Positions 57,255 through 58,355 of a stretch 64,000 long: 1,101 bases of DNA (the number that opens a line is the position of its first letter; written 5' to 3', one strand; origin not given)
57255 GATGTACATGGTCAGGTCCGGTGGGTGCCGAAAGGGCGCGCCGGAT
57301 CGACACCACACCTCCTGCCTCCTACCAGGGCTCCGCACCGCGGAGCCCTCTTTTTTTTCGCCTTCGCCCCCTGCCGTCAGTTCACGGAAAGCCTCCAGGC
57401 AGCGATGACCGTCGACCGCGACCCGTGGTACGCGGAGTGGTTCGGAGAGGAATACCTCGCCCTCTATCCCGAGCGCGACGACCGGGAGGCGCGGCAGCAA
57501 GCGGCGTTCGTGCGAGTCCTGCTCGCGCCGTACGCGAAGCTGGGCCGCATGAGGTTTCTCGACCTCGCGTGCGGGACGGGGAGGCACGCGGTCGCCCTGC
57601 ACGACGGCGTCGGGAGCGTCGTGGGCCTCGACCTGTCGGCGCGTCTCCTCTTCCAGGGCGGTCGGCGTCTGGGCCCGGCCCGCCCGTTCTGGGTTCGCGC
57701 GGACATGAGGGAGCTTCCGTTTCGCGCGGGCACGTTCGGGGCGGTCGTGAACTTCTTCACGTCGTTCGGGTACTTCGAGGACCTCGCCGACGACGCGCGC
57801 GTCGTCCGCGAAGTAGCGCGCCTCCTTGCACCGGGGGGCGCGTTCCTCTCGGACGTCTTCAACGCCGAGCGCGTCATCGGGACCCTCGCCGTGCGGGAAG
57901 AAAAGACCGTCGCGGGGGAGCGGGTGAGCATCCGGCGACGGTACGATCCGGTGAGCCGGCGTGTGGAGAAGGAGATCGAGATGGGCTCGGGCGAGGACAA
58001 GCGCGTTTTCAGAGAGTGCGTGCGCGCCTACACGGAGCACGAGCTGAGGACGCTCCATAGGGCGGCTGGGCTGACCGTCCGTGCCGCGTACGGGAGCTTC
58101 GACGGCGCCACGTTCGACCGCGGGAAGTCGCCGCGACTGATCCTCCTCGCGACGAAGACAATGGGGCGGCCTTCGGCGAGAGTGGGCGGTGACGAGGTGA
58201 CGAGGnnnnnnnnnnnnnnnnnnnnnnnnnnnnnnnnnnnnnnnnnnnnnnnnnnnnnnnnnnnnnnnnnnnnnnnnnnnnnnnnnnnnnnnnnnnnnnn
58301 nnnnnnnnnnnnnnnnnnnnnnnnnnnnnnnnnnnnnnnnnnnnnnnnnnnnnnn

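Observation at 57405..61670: Four-gene translationally coupled operon methyltransferase-bshC-bshB-bshA: complete bacillithiol pathway plus a candidate N-methylating enzyme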

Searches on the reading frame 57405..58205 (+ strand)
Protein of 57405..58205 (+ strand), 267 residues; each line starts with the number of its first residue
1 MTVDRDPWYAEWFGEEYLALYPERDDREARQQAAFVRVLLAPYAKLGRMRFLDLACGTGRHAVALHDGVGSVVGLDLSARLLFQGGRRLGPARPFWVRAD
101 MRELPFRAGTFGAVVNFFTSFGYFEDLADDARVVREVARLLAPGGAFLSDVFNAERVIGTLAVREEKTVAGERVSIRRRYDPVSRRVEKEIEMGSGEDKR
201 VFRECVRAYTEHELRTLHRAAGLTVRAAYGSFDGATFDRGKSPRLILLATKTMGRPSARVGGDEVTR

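Call 3: search_protein_families(library=pfam, proteins=[window:57405-58205:+])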
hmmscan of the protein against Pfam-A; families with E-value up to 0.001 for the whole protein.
window:57405-58205:+ (267 aa): 6 families
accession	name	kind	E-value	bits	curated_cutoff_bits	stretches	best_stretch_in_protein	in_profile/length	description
PF13649.12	Methyltransf_25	-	6.8e-17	62.4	27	1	52-145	2-97/97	Methyltransferase domain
PF08241.18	Methyltransf_11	-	2.2e-15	57.5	21.2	1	52-148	1-94/95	Methyltransferase domain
PF13489.12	Methyltransf_23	-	7.9e-10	39.1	27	1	40-227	16-163/164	Methyltransferase domain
PF01209.24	Ubie_methyltran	-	1e-09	38.6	20.1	1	49-148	49-150/233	ubiE/COQ5 methyltransferase family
PF13847.12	Methyltransf_31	-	1.3e-08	35.1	27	1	48-161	4-120/145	Methyltransferase domain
PF08242.18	Methyltransf_12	-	7.8e-07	30.2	30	1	52-146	1-97/98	Methyltransferase domain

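Call 4: search_protein_families(library=ncbifam, proteins=[window:57405-58205:+])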
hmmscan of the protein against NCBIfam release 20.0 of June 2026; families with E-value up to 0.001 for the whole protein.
window:57405-58205:+ (267 aa): 20 families
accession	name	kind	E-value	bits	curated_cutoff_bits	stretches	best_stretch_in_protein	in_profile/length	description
NF041820.1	daptide_MTase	equivalog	1.8e-14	53.8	175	1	25-227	15-226/243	daptide-type RiPP biosynthesis methyltransferase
NF045667.1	MTase_DVU1556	equivalog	1.4e-11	44.3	155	1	48-226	23-163/213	DVU_1556 family methyltransferase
TIGR01934.1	MenG_MenH_UbiE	subfamily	2.1e-11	43.5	158.35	1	48-148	40-140/223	ubiquinone/menaquinone biosynthesis methyltransferase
NF001244.0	PRK00216.1-5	equivalog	1.4e-09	37.7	216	1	49-147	50-151/236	bifunctional demethylmenaquinone methyltransferase/2-methoxy-6-polyprenyl-1,4-benzoquinol methylase UbiE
NF001241.0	PRK00216.1-2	equivalog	2.9e-09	36.9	327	1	49-148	53-146/231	demethylmenaquinone methyltransferase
NF045825.1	FAmtase_mtf2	equivalog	1.2e-08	34.5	400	1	44-166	55-172/248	fatty-acid O-methyltransferase Mtf2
NF041537.1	ArsM_AhpD_UU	exception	6.5e-07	28.5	510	1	51-148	80-179/345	arsenite methyltransferase/AhpD domain selenoprotein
NF045823.1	PthPhpthDimycoMt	equivalog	7.2e-07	28.6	300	1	45-157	64-175/256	phthiotriol/phenolphthiotriol dimycocerosates methyltransferase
NF001243.0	PRK00216.1-4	equivalog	1.5e-06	27.7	235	1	50-147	50-149/237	demethylmenaquinone methyltransferase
NF043040.1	corrin_prot_MT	hypoth_equivalog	2.1e-06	27.3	180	1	47-148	41-146/216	corrinoid protein-associated methyltransferase CpaM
TIGR02752.1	MenG_heptapren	equivalog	7.1e-06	25.7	419.85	1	50-147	48-147/231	demethylmenaquinone methyltransferase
NF007610.0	PRK10258.1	equivalog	1.2e-05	24.8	342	1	32-146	27-135/251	malonyl-ACP O-methyltransferase BioC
NF052510.1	methyltran_MpqE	exception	1.3e-05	24.7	335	1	49-148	48-150/234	methyl-plastoquinone biosynthesis methyltransferase MpqE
TIGR04345.1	ovoA_Cterm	equivalog_domain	1.8e-05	24.4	170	1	36-82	30-76/242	putative 4-mercaptohistidine N1-methyltransferase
NF041536.1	ArsM_DUF2284_UU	exception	6.4e-05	21.5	575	1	50-163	79-195/459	arsenite methyltransferase/DUF2284 domain selenoprotein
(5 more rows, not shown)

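Call 6: find_homologous_proteins(query=window:57405-58205:+)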
Query window:57405-58205:+ (267 aa): 1942 proteins with E <= 0.001 among 8000 candidates; the best 120 are listed.
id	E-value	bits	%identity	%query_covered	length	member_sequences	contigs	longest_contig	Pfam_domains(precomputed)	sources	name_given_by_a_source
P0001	2.1e-172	590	100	100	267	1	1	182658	PF13847.13,PF13489.13,PF13649.13,PF01209.25,PF08241.19,PF08242.19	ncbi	-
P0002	1.3e-147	508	89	96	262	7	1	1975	PF13847.13,PF13489.13,PF13649.13,PF01209.25,PF08241.19,PF08242.19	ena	-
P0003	1.2e-145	502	88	96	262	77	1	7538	PF13847.13,PF13489.13,PF13649.13,PF01209.25,PF08241.19,PF08242.19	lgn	-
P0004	2.1e-145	501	87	98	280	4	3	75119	PF13847.13,PF13489.13,PF13649.13,PF01209.25,PF08241.19,PF08242.19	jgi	jgi:SAM-dependent methyltransferase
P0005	2.4e-144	498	86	98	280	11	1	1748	PF13847.13,PF13489.13,PF13649.13,PF01209.25,PF08241.19,PF08242.19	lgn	-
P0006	5.9e-142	490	85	98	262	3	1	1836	PF13847.13,PF13489.13,PF13649.13,PF01209.25,PF08241.19,PF08242.19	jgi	jgi:SAM-dependent methyltransferase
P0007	1.0e-141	489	86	96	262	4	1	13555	PF13847.13,PF13489.13,PF13649.13,PF01209.25,PF08241.19,PF08242.19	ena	-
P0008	7.8e-140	483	85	96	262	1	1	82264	PF13847.13,PF13489.13,PF13649.13,PF01209.25,PF08241.19,PF08242.19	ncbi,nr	ncbi:MAG: class I SAM-dependent methyltransferase [Acidobacteriota bacterium]|nr:class I SAM-depende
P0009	1.9e-139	482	86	94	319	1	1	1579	PF13847.13,PF13489.13,PF13649.13,PF01209.25,PF08241.19,PF08242.19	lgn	-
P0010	7.4e-134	463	81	97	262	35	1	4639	PF13847.13,PF13489.13,PF13649.13,PF01209.25,PF08241.19,PF08242.19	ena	-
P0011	5.2e-133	460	82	97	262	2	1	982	PF13847.13,PF13649.13,PF01209.25,PF08241.19,PF08242.19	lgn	-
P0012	2.0e-132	459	81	97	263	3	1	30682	PF13847.13,PF13489.13,PF13649.13,PF03291.23,PF01209.25,PF08241.19,PF08242.19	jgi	jgi:SAM-dependent methyltransferase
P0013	5.1e-132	457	80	97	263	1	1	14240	PF13847.13,PF13489.13,PF13649.13,PF01209.25,PF08241.19,PF08242.19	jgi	jgi:SAM-dependent methyltransferase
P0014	1.3e-130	453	81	94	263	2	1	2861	PF13847.13,PF13649.13,PF01209.25,PF08241.19,PF08242.19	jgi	jgi:SAM-dependent methyltransferase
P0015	2.4e-130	452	79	97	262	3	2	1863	PF13847.13,PF13489.13,PF13649.13,PF01209.25,PF08241.19,PF08242.19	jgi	jgi:SAM-dependent methyltransferase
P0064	7.5e-97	342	65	94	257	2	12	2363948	PF13847.13,PF13489.13,PF13649.13,PF01209.25,PF08241.19,PF08242.19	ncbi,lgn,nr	ncbi:MAG: methyltransferase domain-containing protein [Thermoanaerobaculia bacterium]|nr:methyltrans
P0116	3.4e-88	314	60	92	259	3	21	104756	PF13847.13,PF13489.13,PF13649.13,PF01209.25,PF08241.19,PF08242.19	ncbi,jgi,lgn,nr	ncbi:MAG: class I SAM-dependent methyltransferase [Acidobacteria bacterium]|nr:class I SAM-dependent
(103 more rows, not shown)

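Call 7: search_solved_structures(query=window:57405-58205:+, max_evalue=0.001, show_alignments=2)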
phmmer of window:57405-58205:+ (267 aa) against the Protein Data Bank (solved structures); distinct sequences matched with E-value up to 0.001: 35.
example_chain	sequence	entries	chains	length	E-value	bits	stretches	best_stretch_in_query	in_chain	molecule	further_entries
9ri2_A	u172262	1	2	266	1.5e-29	106.5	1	7-253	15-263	Methyltransferase, putative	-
1wzn_A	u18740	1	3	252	9.8e-13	51.4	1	14-151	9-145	SAM-dependent methyltransferase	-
1ve3_A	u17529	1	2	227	2.2e-11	47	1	16-180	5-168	hypothetical protein PH0226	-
3bxo_A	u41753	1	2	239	7.1e-10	42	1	50-230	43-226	N,N-dimethyltransferase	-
9gdj_A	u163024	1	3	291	1.1e-09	41.5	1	51-153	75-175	Methyltransferase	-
3pfg_A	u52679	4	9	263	1.4e-09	41.1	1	28-227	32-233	N-methyltransferase | dTDP-3-amino-3,6-dideoxy-alpha-D-glucopyranose N,N-dimethyltransferase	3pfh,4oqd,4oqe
6m81_A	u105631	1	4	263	1.6e-09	40.9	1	29-227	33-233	dTDP-3-amino-3,6-dideoxy-alpha-D-glucopyranose N,N-dimethyltransferase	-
6m82_A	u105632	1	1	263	1.8e-09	40.7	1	30-227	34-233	dTDP-3-amino-3,6-dideoxy-alpha-D-glucopyranose N,N-dimethyltransferase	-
5bsz_A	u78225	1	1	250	2.1e-09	40.5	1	6-152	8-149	N-methyltransferase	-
6m83_A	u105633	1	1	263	3.8e-09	39.7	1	28-227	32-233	dTDP-3-amino-3,6-dideoxy-alpha-D-glucopyranose N,N-dimethyltransferase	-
9icz_A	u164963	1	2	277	4.1e-09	39.5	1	50-153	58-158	S-adenosylmethionine (SAM)-dependent methyltransferase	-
3px2_A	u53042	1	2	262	4.6e-09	39.4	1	28-227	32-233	N-methyltransferase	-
3px3_A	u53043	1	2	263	5.1e-09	39.2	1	28-227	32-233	N-methyltransferase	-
7wzg_A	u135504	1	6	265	7.3e-09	38.7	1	45-248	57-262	Cypemycin N-terminal methyltransferase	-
3bkw_A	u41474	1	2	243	2.8e-08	36.8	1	36-156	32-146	S-adenosylmethionine dependent methyltransferase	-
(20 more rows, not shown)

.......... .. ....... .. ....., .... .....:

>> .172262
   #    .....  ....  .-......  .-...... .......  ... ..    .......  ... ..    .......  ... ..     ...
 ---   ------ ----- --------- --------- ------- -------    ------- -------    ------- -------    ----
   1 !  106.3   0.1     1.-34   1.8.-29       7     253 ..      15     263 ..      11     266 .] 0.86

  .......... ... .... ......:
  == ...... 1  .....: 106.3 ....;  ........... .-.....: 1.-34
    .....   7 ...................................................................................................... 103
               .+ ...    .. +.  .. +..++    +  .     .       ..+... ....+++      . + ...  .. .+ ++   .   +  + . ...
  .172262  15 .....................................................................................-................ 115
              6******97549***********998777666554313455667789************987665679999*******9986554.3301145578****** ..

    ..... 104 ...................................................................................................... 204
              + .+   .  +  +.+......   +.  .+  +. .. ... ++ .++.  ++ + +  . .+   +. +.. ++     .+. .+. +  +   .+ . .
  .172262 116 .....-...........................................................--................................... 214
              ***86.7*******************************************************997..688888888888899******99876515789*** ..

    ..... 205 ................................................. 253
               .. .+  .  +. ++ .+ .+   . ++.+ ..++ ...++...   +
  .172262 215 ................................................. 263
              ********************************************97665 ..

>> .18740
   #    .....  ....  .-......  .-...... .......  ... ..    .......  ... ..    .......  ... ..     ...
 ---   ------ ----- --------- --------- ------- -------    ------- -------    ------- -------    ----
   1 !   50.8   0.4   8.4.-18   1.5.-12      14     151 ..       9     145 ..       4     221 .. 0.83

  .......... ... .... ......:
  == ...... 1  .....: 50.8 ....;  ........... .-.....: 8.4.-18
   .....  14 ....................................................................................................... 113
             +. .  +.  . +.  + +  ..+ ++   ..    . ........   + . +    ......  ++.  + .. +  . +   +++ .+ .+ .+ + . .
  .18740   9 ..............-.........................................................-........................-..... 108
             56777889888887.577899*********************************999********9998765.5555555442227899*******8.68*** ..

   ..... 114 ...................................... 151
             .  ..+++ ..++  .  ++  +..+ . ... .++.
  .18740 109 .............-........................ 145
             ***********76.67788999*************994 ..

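Call 19: find_encoding_contigs(protein=P0064, flank=7000, max_places=3)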
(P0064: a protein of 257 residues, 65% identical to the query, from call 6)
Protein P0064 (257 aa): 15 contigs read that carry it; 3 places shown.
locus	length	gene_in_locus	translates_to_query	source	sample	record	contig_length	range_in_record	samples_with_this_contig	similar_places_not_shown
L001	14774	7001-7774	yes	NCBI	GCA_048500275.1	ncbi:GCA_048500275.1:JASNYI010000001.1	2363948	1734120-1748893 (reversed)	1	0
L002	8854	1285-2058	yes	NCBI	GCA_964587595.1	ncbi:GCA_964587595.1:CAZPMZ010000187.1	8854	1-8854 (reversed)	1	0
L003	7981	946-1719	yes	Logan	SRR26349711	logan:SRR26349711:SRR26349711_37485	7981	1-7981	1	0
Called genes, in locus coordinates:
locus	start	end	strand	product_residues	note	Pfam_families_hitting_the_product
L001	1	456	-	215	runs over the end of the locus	PF03692:CxxCxxCC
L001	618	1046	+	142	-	-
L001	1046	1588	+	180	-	PF00430:ATP-synt_B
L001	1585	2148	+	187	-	PF00213:OSCP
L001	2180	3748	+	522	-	PF02874:ATP-synt_ab_N, PF00006:ATP-synt_ab, PF00306:ATP-synt_ab_C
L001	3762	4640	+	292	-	PF00231:ATP-synt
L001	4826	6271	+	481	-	PF02874:ATP-synt_ab_N, PF00006:ATP-synt_ab, PF22919:ATP-synt_VA_C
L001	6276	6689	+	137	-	PF02823:ATP-synt_DE_N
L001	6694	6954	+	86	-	-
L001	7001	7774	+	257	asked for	PF01209:Ubie_methyltran, PF13489:Methyltransf_23 (weak), PF08241:Methyltransf_11, PF08242:Methyltransf_12 (weak), PF13649:Methyltransf_25, PF13847:Methyltransf_31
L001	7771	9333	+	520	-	PF10079:Rossmann-like_BshC, PF24850:CC_BshC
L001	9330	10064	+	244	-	PF02585:PIG-L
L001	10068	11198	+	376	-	PF13439:Glyco_transf_4, PF13477:Glyco_trans_4_2, PF13579:Glyco_trans_4_4, PF20706:GT4-conflict (weak), PF00534:Glycos_transf_1, PF13692:Glyco_trans_1_4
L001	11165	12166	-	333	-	PF00962:A_deaminase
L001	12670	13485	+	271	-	PF13349:DUF4097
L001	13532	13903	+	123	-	PF09685:MamF_MmsF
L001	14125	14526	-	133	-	PF03840:SecG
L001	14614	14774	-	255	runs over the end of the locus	PF00121:TIM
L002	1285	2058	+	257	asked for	PF01209:Ubie_methyltran, PF13489:Methyltransf_23 (weak), PF08241:Methyltransf_11, PF08242:Methyltransf_12 (weak), PF13649:Methyltransf_25, PF13847:Methyltransf_31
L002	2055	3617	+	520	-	PF10079:Rossmann-like_BshC, PF24850:CC_BshC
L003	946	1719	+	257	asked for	PF01209:Ubie_methyltran, PF13489:Methyltransf_23 (weak), PF08241:Methyltransf_11, PF08242:Methyltransf_12 (weak), PF13649:Methyltransf_25, PF13847:Methyltransf_31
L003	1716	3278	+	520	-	PF10079:Rossmann-like_BshC, PF24850:CC_BshC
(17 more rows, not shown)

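Call 20: find_encoding_contigs(protein=P0116, flank=7000, max_places=3)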
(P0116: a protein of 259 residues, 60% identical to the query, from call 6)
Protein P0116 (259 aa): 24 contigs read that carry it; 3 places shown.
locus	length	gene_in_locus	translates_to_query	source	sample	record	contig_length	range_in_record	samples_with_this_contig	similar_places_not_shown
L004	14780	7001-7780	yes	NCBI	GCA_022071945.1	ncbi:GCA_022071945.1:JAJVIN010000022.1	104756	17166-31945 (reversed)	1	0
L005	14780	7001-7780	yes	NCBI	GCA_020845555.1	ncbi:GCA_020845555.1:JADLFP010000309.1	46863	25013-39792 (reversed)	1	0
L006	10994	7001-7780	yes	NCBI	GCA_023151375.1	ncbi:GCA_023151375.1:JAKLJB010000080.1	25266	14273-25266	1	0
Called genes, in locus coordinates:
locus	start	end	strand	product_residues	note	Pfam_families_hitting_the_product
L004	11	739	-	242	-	PF03692:CxxCxxCC (weak)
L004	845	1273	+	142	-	PF00430:ATP-synt_B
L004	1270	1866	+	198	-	PF00430:ATP-synt_B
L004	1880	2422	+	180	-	PF00213:OSCP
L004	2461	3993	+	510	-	PF02874:ATP-synt_ab_N, PF00006:ATP-synt_ab, PF06745:ATPase (faint), PF00306:ATP-synt_ab_C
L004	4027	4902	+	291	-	PF00231:ATP-synt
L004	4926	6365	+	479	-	PF02874:ATP-synt_ab_N, PF00006:ATP-synt_ab, PF22919:ATP-synt_VA_C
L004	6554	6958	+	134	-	PF02823:ATP-synt_DE_N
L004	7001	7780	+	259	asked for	PF13489:Methyltransf_23 (weak), PF01209:Ubie_methyltran (weak), PF13847:Methyltransf_31, PF08241:Methyltransf_11, PF08242:Methyltransf_12 (faint), PF13649:Methyltransf_25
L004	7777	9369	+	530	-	PF10079:Rossmann-like_BshC, PF24850:CC_BshC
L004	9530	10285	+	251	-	PF02585:PIG-L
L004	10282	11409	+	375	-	PF13439:Glyco_transf_4, PF13477:Glyco_trans_4_2, PF13579:Glyco_trans_4_4, PF20706:GT4-conflict, PF00534:Glycos_transf_1, PF13692:Glyco_trans_1_4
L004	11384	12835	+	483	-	PF06271:RDD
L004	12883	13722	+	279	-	PF13349:DUF4097 (weak)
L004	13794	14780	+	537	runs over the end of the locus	PF00069:Pkinase, PF07714:PK_Tyr_Ser-Thr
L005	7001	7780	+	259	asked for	PF13489:Methyltransf_23 (weak), PF01209:Ubie_methyltran (weak), PF13847:Methyltransf_31, PF08241:Methyltransf_11, PF08242:Methyltransf_12 (faint), PF13649:Methyltransf_25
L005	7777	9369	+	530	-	PF10079:Rossmann-like_BshC, PF24850:CC_BshC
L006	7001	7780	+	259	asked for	PF13489:Methyltransf_23 (weak), PF01209:Ubie_methyltran (weak), PF13847:Methyltransf_31, PF08241:Methyltransf_11, PF08242:Methyltransf_12 (faint), PF13649:Methyltransf_25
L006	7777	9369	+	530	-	PF10079:Rossmann-like_BshC, PF24850:CC_BshC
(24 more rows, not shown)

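Call 25: search_protein_representatives(protein=window:57405-58205:+)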
Query: 267 residues. Proteins with E-value up to 0.001 (for the whole library): 16401; up to 1e-10: 4103; up to 1e-30: 458. The best 150 are listed.
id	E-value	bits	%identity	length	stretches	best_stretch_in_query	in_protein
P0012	6.4e-133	458.5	82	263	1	1-255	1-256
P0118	3.3e-87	308.7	59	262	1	2-255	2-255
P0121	3.7e-58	213.5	76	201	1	1-133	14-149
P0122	3.8e-57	210.1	37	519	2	6-257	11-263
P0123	1.5e-53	198.4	50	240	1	8-251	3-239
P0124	6.2e-52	193.1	51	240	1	7-250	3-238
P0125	1.8e-49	185.0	47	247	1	8-251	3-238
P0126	7.1e-49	183.0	88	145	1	101-202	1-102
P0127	7.0e-48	179.8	43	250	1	7-249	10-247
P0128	2.4e-47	178.0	47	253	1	4-249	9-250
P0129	8.3e-47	176.3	42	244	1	5-251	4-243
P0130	4.2e-46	173.9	45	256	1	7-252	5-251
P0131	6.0e-46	173.4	44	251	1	4-252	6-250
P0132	9.2e-46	172.8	47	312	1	6-257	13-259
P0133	1.0e-45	172.7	45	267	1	6-252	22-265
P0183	4.9e-41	157.3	43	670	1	6-251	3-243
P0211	2.2e-39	151.9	42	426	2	44-261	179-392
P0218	4.9e-39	150.8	42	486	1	5-252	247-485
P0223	7.9e-39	150.1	64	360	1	3-121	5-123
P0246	4.7e-38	147.6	42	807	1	6-257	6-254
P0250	6.2e-38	147.2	44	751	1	6-252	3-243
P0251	7.1e-38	147.0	43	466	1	6-249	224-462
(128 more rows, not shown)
